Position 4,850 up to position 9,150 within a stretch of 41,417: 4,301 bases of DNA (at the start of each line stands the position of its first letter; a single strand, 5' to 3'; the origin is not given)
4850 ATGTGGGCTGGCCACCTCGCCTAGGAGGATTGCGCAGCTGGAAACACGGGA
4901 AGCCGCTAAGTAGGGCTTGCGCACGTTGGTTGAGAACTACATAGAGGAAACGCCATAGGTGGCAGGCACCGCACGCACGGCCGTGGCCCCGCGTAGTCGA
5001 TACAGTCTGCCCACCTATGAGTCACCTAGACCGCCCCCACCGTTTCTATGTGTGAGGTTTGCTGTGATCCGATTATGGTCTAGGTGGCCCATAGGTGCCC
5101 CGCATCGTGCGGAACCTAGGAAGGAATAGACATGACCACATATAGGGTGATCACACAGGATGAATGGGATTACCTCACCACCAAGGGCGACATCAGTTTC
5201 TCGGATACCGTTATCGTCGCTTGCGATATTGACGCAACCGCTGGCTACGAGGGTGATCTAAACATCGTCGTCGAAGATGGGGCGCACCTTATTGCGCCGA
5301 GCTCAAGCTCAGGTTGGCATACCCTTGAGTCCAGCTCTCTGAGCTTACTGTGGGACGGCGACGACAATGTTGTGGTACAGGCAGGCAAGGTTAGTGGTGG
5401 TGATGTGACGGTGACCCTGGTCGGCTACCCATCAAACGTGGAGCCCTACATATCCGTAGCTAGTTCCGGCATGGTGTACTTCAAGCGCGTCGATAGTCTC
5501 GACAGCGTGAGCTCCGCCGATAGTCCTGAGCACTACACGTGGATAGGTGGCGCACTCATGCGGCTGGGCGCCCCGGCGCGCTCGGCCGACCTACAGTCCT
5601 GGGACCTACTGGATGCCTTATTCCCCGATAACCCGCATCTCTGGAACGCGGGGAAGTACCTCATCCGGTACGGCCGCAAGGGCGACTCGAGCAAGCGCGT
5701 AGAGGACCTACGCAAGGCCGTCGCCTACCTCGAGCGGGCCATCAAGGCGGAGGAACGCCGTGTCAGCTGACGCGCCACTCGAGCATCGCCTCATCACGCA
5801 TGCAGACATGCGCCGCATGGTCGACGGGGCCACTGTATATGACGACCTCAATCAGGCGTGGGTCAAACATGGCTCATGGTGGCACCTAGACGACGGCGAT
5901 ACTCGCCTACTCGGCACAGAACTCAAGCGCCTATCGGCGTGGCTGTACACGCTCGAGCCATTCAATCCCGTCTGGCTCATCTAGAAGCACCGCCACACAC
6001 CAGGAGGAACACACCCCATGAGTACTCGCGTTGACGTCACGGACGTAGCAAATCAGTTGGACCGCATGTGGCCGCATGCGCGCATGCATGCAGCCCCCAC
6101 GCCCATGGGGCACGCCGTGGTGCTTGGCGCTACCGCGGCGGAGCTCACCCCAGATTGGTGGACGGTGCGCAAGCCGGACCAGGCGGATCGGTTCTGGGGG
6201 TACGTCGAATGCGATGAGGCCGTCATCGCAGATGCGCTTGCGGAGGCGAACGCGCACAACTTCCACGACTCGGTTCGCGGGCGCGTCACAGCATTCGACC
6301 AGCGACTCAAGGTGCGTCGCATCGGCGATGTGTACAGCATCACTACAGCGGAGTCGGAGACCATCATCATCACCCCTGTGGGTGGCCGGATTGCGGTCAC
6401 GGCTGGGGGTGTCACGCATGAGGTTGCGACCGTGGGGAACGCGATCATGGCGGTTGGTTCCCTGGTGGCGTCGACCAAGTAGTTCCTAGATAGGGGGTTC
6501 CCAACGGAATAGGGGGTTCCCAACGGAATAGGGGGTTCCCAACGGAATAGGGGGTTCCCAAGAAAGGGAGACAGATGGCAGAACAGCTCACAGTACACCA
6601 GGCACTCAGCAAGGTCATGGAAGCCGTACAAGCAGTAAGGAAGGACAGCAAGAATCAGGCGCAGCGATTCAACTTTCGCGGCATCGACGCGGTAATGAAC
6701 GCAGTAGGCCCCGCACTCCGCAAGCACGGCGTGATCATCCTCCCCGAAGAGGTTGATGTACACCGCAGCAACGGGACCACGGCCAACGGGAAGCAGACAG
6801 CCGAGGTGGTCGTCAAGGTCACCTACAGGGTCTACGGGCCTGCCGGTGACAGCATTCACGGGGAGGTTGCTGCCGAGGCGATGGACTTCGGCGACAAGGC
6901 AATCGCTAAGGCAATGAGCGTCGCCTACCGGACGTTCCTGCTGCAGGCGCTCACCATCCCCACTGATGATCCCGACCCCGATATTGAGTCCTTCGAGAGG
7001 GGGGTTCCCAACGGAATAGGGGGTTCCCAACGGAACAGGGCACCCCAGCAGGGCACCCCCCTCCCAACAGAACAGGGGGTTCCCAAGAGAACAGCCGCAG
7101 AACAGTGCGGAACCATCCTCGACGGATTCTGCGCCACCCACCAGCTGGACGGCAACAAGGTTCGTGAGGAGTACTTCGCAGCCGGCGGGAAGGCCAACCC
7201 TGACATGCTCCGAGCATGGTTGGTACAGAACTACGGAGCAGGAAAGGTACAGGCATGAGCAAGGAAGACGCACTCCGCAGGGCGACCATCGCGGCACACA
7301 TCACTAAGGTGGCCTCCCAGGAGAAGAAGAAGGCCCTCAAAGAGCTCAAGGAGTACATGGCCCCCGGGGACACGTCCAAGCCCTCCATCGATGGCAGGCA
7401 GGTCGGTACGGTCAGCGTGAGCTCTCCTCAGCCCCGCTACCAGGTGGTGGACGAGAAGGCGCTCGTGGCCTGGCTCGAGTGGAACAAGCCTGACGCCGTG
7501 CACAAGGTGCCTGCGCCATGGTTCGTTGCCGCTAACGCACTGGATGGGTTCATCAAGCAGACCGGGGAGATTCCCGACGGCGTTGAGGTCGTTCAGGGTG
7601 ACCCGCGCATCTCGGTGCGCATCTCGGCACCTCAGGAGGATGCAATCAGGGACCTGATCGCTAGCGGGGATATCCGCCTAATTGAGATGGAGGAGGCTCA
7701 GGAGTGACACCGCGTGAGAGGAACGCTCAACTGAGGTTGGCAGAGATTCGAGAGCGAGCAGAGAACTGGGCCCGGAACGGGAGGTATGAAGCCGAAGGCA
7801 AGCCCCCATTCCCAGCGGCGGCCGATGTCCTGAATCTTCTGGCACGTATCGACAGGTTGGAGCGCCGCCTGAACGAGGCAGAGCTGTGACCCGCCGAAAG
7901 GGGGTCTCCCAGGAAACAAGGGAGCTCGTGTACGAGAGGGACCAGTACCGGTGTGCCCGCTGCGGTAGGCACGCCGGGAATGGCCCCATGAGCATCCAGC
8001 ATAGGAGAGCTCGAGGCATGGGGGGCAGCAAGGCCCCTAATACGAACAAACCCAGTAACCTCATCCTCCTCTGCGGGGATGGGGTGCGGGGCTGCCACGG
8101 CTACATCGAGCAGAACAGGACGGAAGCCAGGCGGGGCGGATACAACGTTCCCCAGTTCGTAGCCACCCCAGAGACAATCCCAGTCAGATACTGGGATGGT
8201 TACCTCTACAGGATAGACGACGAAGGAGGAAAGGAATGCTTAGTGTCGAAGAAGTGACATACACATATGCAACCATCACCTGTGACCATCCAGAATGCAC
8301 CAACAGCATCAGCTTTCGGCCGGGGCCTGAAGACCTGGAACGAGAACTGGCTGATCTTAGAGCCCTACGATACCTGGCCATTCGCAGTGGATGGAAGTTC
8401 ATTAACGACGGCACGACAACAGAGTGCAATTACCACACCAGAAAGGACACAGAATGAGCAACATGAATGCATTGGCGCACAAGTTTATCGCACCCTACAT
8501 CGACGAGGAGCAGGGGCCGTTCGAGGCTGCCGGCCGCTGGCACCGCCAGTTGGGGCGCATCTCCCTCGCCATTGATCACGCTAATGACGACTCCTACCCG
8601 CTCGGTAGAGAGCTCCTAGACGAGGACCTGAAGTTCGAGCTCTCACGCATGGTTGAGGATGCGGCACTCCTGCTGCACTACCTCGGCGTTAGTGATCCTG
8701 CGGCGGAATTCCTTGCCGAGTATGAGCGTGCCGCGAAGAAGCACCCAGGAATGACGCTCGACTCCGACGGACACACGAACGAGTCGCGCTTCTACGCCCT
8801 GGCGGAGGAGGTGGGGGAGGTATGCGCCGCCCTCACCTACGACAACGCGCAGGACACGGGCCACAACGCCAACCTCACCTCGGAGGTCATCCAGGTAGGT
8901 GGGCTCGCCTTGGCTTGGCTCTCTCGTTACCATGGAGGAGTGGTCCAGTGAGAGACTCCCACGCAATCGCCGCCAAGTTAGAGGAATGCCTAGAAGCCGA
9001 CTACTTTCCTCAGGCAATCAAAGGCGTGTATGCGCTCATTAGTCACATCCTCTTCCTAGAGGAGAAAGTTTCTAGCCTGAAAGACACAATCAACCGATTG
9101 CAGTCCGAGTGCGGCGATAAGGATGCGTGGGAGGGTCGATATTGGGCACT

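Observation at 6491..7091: Two arrays of a 19-bp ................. repeat bracketing the Erf core, with the internal array read in different frames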

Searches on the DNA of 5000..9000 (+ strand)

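Call 5: search_dna_similar(query=window:5000-9000:+, collection=phages, mode=near, max_rows=40)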
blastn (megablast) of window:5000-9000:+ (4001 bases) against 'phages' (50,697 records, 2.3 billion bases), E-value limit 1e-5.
Records with a match: 1; places in all: 1; records where one place covers at least 80% of the query: 0.
Best place of each record, by identity: 80-90% 1.
By first word of the organism name: Caudovirus 1.
By host as written in the record: Homo sapiens 1.
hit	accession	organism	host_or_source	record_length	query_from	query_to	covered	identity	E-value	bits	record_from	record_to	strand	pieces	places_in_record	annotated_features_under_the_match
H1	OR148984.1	Caudovirus D_HF2_7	Homo sapiens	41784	1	3265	65%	82.8%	0e+0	2320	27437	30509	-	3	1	essential recombination function protein | hypothetical protein (x6)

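Call 7: get_annotated_region(hit=H1, flank=3000)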
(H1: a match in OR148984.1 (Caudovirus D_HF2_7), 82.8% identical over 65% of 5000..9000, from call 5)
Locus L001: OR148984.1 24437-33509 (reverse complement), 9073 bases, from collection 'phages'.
description: Caudovirus D_HF2_7, complete genome.
organism: Caudovirus D_HF2_7 (NCBI taxid 3071194)
taxonomy: Viruses; Duplodnaviria; Heunggongvirae; Uroviricota; Caudoviricetes
host: Homo sapiens; source: saliva (passive drool collection); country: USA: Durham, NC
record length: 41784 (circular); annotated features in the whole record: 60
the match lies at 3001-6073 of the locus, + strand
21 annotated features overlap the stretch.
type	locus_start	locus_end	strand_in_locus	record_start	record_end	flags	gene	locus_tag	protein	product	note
CDS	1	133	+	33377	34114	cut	-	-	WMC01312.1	HNH endonuclease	-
CDS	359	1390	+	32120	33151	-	-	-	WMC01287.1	hypothetical protein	-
CDS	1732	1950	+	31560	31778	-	-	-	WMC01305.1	hypothetical protein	-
CDS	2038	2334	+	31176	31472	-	-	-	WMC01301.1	hypothetical protein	-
CDS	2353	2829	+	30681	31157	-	-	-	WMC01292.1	hypothetical protein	-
CDS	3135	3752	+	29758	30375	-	-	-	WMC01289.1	hypothetical protein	-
CDS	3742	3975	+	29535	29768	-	-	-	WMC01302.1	hypothetical protein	-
CDS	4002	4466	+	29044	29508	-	-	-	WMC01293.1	hypothetical protein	-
CDS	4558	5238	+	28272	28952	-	-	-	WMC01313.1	essential recombination function protein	-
CDS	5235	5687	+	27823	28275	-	-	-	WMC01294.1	hypothetical protein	-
CDS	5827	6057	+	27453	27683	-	-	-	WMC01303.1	hypothetical protein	-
CDS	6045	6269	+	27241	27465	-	-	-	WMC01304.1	hypothetical protein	-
CDS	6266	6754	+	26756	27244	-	-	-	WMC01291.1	hypothetical protein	-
CDS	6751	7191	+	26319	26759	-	-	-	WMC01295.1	hypothetical protein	-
CDS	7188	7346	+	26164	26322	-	-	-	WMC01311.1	hypothetical protein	-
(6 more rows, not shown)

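Call 61: search_rna_families(source=window, start=6300, end=8000, threshold=evalue, max_evalue=1)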
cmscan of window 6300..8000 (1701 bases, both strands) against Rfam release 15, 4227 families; matches with E-value up to 1: 1.
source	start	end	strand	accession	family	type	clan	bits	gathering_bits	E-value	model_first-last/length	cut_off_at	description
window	6320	6374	-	RF01136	sR28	Gene; snRNA; snoRNA; CD-box;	-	15.1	39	0.5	1-55/55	no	Small nucleolar RNA sR28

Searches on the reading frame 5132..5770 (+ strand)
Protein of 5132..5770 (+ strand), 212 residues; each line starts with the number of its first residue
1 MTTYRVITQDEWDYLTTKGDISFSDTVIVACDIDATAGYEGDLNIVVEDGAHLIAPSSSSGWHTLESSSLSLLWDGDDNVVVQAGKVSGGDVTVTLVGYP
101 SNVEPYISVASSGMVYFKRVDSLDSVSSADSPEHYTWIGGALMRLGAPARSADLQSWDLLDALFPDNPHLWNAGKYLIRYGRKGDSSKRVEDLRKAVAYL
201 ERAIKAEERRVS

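Call 6: search_protein_families(library=pfam, proteins=[window:5132-5770:+], max_evalue=0.01)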
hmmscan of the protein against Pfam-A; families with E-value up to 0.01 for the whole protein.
window:5132-5770:+ (212 aa): 1 family
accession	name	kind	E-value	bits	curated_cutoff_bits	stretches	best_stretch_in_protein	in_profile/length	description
PF11753.13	DUF3310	-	0.00027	21.3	24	1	169-201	31-60/60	Protein of unknwon function (DUF3310)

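Call 13: search_protein_families(library=phrogs, proteins=[window:5132-5770:+], max_evalue=0.001)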
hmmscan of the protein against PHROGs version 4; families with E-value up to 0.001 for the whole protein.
window:5132-5770:+ (212 aa): 9 families
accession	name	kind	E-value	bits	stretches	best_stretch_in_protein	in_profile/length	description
phrog_236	-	other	7.8e-11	43.2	1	154-209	252-307/431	nucleotide kinase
phrog_4897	-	other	9.2e-07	30.2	1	172-206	146-179/186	kinase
phrog_1689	-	other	1.1e-06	29.8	1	169-208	199-235/243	nucleotide kinase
phrog_4943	-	unknown function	2.7e-06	28.9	1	172-210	125-162/166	-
phrog_11324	-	other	6.7e-06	27.7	1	172-209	39-73/139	nucleotide kinase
phrog_2387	-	other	6.9e-06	27.3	1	151-206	13-70/147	nucleotide kinase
phrog_4472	-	other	8.7e-05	23.4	1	172-210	43-80/100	nucleotide kinase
phrog_25460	-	unknown function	0.00064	20.5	0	171-207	107-140/144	-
phrog_5839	-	unknown function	0.00075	20.5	0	153-208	16-68/128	-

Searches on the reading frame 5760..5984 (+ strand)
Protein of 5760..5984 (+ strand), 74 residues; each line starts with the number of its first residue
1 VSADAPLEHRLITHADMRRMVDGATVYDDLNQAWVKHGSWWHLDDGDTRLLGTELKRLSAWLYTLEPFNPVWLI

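Call 81: search_protein_families(library=pfam, proteins=[window:5760-5984:+], max_evalue=0.01)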
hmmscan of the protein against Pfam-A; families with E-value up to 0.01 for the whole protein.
window:5760-5984:+ (74 aa): 1 family
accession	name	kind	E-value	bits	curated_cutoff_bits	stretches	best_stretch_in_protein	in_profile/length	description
PF14499.12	DUF4437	-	0.0052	16.4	24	1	12-61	53-105/250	Domain of unknown function (DUF4437)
